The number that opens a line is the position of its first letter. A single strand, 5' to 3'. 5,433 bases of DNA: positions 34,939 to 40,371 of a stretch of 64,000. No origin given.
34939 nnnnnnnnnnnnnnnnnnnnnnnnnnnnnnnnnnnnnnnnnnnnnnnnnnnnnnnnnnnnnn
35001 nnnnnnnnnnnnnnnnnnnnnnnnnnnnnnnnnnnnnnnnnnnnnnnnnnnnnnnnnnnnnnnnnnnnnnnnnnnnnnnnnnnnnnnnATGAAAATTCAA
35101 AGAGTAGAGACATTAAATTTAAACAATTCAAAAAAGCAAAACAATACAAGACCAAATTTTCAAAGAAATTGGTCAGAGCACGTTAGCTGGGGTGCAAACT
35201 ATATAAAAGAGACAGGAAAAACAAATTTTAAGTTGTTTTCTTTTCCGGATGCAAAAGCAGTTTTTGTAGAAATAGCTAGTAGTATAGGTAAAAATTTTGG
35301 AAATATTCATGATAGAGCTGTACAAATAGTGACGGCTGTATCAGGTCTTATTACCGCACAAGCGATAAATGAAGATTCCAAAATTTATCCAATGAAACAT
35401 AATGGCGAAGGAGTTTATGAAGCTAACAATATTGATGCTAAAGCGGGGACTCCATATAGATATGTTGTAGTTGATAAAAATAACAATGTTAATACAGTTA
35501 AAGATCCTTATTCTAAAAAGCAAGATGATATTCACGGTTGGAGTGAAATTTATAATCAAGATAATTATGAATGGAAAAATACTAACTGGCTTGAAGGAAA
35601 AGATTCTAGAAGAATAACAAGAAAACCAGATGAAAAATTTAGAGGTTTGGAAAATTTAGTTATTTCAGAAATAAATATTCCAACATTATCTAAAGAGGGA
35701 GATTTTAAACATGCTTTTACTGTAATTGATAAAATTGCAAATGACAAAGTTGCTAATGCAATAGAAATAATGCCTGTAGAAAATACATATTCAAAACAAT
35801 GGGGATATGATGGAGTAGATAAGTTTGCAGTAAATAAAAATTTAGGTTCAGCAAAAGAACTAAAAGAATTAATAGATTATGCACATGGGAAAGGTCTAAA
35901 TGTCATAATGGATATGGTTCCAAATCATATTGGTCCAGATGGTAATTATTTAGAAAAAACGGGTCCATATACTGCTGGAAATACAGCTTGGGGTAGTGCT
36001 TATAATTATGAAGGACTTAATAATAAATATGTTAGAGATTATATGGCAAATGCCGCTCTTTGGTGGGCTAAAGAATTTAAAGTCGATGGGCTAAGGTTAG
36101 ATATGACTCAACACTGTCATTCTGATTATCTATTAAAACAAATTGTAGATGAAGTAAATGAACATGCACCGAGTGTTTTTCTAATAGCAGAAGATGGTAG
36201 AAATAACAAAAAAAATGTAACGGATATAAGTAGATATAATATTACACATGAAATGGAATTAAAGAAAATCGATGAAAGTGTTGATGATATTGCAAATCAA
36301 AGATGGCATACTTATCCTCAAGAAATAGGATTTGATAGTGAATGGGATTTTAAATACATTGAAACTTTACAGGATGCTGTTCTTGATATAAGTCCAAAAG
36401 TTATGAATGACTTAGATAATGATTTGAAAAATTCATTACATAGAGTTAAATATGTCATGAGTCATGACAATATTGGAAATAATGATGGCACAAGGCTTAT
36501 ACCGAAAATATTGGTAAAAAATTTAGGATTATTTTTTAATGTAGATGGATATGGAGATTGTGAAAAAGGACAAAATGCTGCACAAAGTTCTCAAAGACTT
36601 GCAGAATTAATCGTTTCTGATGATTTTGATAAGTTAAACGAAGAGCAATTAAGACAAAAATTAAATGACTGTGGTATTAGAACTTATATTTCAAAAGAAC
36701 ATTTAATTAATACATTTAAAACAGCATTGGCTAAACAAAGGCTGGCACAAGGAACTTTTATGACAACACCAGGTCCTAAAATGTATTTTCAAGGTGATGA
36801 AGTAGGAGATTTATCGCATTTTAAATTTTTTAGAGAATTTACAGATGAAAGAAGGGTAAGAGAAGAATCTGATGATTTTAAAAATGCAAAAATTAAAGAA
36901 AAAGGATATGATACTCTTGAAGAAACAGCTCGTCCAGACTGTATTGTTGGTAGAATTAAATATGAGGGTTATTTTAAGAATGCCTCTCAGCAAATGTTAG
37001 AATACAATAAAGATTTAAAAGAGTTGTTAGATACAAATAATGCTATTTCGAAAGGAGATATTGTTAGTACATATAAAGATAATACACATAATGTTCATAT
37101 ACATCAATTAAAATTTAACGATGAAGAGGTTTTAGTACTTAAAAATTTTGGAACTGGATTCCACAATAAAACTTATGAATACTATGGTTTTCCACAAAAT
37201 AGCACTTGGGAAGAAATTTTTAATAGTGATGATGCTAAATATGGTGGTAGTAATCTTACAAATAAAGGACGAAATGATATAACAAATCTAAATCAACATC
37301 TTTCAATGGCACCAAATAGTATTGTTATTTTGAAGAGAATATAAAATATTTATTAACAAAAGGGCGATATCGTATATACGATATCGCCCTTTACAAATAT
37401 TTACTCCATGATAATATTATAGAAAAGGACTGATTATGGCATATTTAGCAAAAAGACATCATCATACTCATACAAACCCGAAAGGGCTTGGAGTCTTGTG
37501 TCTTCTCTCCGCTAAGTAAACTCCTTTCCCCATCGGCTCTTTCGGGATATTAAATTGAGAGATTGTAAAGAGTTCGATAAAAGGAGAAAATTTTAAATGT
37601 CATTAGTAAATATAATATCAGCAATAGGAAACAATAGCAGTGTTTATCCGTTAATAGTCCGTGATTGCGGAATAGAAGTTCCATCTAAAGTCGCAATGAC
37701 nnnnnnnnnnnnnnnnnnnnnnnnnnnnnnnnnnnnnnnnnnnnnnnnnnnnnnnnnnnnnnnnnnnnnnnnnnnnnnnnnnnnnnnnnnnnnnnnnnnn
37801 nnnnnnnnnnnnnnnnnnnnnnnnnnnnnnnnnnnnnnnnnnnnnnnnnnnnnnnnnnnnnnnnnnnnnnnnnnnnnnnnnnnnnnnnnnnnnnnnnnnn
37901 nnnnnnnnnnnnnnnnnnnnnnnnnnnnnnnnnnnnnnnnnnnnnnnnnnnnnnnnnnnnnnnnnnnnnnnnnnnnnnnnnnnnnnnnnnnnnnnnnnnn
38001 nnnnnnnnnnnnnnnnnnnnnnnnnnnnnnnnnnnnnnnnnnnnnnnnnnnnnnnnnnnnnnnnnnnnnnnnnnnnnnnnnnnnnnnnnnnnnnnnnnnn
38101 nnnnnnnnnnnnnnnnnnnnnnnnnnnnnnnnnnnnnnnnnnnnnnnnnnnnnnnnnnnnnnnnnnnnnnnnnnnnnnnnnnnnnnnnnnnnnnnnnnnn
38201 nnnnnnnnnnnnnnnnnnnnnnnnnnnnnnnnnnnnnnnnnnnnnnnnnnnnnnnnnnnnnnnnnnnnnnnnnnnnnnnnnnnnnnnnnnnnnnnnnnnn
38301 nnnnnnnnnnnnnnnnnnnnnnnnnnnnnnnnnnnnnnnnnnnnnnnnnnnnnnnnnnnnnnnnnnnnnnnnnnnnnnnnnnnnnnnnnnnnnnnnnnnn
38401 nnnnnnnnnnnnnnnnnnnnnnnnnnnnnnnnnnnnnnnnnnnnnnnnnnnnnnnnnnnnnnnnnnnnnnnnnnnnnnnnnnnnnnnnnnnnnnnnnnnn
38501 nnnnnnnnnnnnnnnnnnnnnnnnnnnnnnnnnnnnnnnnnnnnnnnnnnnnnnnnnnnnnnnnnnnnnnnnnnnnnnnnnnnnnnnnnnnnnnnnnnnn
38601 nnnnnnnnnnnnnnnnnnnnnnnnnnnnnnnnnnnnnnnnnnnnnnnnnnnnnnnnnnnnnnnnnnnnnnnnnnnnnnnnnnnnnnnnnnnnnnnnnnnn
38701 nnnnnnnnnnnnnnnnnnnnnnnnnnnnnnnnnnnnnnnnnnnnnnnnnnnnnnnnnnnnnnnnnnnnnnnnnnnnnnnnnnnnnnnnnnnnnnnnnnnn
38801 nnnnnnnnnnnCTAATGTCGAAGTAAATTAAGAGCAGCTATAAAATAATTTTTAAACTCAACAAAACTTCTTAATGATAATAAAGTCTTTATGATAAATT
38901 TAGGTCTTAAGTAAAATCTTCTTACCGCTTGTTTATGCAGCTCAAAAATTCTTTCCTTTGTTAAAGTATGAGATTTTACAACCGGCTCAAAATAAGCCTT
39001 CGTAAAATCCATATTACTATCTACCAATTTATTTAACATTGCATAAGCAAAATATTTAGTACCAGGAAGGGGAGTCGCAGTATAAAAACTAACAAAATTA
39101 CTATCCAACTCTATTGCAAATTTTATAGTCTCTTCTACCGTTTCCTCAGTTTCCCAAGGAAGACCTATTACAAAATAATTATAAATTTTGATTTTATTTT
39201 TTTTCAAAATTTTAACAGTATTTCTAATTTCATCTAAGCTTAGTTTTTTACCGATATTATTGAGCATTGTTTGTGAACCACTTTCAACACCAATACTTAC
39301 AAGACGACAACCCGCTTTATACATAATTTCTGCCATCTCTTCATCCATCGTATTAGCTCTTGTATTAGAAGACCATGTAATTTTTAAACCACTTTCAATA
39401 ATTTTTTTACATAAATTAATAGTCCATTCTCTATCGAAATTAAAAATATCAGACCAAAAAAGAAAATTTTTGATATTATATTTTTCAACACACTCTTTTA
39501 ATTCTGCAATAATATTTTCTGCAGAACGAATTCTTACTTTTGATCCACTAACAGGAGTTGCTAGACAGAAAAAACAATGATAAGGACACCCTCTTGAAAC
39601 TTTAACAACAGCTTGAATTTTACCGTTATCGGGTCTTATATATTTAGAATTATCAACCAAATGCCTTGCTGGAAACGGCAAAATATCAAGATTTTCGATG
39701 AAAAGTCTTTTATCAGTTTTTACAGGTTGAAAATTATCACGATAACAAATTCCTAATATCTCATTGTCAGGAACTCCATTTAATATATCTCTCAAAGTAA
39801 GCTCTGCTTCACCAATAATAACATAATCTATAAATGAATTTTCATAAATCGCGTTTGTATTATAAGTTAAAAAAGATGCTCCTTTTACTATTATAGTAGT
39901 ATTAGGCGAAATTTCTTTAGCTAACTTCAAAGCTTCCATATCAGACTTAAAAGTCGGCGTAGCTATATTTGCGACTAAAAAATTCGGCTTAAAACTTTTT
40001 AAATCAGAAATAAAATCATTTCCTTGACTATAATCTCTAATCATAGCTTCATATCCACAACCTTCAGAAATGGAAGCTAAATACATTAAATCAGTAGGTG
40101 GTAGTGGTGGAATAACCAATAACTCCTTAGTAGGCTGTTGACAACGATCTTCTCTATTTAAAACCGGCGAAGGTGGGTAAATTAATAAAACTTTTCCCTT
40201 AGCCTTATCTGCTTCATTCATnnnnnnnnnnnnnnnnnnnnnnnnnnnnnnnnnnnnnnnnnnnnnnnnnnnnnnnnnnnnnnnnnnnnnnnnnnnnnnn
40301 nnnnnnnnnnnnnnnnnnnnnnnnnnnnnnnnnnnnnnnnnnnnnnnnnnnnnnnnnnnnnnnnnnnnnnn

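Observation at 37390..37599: His-rich leader peptide coupled to an SD-sequestering hairpin (translational attenuation)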

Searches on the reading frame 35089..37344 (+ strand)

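Call 7: search_protein_families(library=pfam, proteins=[window:35089-37344:+], max_evalue=0.01)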
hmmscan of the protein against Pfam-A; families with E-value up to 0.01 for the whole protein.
window:35089-37344:+ (751 aa): 4 families
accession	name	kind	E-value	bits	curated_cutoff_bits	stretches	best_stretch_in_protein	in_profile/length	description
PF00128.31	Alpha-amylase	-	5.6e-16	59.2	22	2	223-290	34-101/446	Alpha amylase, catalytic domain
PF02806.24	Alpha-amylase_C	-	1e-08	35.8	21.2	1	663-749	5-93/95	Alpha amylase, C-terminal all-beta domain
PF02922.24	CBM_48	-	0.00033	21.3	22.4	0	94-142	33-83/83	Carbohydrate-binding module 48 (Isoamylase N-terminal domain)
PF22019.2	GlgB_N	-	0.0082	16.7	27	0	91-141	42-94/94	alpha-1,4-glucan branching enzyme GlgB, N-terminal domain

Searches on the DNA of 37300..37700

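Call 4: search_rna_families(source=window, start=37300, end=37700, threshold=evalue, max_evalue=10, show_alignments=3)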
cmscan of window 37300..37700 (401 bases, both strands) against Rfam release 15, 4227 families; matches with E-value up to 10: 14.
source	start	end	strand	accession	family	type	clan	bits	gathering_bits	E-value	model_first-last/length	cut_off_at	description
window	37352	37419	-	RF02551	DapZ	Cis-reg;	-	21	56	0.23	1-78/78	no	ABC transporter regulator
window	37379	37519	+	RF02414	rli60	Gene; sRNA;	-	21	60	2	1-191/191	no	Listeria sRNA rli60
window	37350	37400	-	RF03728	MIR1511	Gene; miRNA;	-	20.2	100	0.25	1-85/85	no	MIR1511 microRNA precursor family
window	37320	37399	+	RF02551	DapZ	Cis-reg;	-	19.8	56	0.42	1-78/78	no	ABC transporter regulator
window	37300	37393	+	RF04342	Plastid-psbA-1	Cis-reg;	CL00153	19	54.3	5.1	13-114/114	5'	Plastid-psbA-1 3UTR RNA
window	37300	37392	+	RF04184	BTnc060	Gene; sRNA;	-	18.9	228.9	1.1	116-213/213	5'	Bacteroides sRNA BTnc060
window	37358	37393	+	RF01666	rox2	Cis-reg;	-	18.9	55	1.4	1-71/71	no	Drosophila rox2 ncRNA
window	37333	37432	+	RF01465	rli31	Gene; sRNA;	-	18.9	80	2.1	1-115/115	no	Listeria sRNA rli31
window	37351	37399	-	RF04195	MIR6217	Gene; miRNA;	-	18.6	110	0.067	1-228/228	no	MIR6217 microRNA precursor family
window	37359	37392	-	RF04156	MIR2670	Gene; miRNA;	-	18.5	117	0.12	1-200/200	no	MIR2670 microRNA precursor family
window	37357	37392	-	RF03269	mir-5697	Gene; miRNA;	-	14.7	50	5.5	1-59/59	no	mir-5697 microRNA precursor family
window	37404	37489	-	RF00065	snoR9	Gene; snRNA; snoRNA; CD-box;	CL00132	12.5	90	1.7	1-128/128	no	Small nucleolar RNA snoR9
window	37381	37418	+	RF02417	VR-RNA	Gene; sRNA;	-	12.3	100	3.2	220-257/397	no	VR-RNA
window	37300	37394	+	RF02637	EF0408_EF0409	Gene; sRNA;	-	9.2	440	5.4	336-412/412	5'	Enterococcus sRNA EF0408_EF0409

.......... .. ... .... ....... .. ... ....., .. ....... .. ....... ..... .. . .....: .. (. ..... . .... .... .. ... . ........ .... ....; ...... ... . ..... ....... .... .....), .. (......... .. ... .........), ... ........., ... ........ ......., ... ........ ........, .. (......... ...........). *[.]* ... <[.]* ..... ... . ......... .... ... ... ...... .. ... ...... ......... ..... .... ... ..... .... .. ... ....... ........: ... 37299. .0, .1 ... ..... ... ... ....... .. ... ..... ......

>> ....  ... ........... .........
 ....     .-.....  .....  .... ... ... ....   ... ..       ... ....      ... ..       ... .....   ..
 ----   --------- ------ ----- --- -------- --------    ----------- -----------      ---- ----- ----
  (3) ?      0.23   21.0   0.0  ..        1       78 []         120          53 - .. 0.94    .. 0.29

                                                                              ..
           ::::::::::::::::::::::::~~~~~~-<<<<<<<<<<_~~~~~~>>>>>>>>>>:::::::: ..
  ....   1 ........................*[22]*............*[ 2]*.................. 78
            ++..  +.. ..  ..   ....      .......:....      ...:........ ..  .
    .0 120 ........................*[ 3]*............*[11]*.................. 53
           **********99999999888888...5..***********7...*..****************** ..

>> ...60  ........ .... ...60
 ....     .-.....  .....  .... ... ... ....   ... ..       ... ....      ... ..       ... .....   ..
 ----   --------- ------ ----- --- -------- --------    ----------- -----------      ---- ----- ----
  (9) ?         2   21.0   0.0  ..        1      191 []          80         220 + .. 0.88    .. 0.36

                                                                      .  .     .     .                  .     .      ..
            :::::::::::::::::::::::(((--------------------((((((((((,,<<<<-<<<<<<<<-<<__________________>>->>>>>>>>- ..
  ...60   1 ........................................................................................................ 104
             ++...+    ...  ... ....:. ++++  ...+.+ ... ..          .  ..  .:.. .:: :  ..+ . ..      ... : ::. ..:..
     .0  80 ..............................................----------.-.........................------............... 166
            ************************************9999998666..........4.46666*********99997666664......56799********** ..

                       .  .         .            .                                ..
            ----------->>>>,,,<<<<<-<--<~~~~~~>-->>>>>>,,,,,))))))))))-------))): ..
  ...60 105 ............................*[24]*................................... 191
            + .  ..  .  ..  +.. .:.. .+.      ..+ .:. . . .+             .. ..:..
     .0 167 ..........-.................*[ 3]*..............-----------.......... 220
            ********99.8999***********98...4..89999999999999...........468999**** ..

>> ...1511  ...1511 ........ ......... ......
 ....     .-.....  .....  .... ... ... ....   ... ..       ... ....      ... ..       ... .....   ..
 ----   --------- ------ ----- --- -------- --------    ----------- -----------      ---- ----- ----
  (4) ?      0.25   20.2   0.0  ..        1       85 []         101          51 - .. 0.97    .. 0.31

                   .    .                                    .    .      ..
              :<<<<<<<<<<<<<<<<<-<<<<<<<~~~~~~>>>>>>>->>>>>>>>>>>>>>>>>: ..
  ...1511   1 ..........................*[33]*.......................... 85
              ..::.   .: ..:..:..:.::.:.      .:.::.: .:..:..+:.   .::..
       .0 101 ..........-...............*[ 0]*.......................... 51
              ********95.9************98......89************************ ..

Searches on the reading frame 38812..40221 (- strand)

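Call 7: search_protein_families(library=pfam, proteins=[window:38812-40221:-], max_evalue=0.01)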
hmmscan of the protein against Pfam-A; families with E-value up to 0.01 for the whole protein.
window:38812-40221:- (469 aa): 2 families
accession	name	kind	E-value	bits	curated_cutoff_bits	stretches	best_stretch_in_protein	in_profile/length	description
PF04055.27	Radical_SAM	-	2.6e-24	86.7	29.5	1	207-369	2-166/166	Radical SAM superfamily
PF02310.24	B12-binding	-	6.9e-09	36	32.1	1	41-146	13-120/121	B12 binding domain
